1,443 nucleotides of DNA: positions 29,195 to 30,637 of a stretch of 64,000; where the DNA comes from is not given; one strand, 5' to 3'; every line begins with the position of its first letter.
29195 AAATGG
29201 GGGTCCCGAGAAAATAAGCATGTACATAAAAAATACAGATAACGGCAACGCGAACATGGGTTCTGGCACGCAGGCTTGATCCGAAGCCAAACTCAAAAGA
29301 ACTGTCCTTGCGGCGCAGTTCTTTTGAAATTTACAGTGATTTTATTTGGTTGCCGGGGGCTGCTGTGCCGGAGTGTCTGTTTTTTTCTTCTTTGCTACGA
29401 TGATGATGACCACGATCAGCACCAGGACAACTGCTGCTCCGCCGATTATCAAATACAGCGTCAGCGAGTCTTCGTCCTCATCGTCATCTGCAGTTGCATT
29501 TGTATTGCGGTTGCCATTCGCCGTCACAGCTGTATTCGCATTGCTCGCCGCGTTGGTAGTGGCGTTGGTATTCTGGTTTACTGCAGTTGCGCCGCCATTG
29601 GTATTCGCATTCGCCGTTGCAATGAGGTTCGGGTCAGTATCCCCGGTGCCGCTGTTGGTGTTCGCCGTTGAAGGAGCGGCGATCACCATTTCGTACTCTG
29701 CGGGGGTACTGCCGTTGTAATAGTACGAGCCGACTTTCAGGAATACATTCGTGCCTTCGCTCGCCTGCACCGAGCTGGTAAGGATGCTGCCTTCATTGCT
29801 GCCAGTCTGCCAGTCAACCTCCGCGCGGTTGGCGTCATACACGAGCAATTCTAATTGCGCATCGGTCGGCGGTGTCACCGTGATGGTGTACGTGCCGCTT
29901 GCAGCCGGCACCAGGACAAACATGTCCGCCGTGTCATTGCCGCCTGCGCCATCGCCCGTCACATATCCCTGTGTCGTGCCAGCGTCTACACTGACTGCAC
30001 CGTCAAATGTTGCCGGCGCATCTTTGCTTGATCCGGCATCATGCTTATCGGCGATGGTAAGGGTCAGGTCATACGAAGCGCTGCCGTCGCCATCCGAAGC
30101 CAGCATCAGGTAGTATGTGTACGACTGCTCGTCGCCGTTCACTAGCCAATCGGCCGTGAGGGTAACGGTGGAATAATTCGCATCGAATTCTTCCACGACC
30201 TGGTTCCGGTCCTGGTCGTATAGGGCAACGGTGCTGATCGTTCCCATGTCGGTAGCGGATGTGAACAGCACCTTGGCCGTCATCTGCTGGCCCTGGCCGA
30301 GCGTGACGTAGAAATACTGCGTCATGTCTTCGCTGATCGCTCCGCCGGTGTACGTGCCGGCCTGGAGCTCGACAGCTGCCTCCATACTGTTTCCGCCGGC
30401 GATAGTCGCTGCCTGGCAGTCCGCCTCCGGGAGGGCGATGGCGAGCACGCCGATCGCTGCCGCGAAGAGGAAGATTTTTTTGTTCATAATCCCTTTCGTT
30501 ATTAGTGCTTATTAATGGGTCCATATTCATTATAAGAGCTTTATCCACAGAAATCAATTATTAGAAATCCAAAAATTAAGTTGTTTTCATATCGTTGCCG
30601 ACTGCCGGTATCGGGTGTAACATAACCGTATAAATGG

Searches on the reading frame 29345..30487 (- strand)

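Call 75: search_protein_families(library=pfam, proteins=[window:29345-30487:-], max_evalue=0.0001)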
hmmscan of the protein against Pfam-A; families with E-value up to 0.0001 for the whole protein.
window:29345-30487:- (381 aa): 1 family
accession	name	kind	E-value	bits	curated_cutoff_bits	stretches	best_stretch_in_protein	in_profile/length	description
PF15102.11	TMEM154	-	1.8e-06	28.3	30.3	1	300-370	20-91/153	TMEM154 protein family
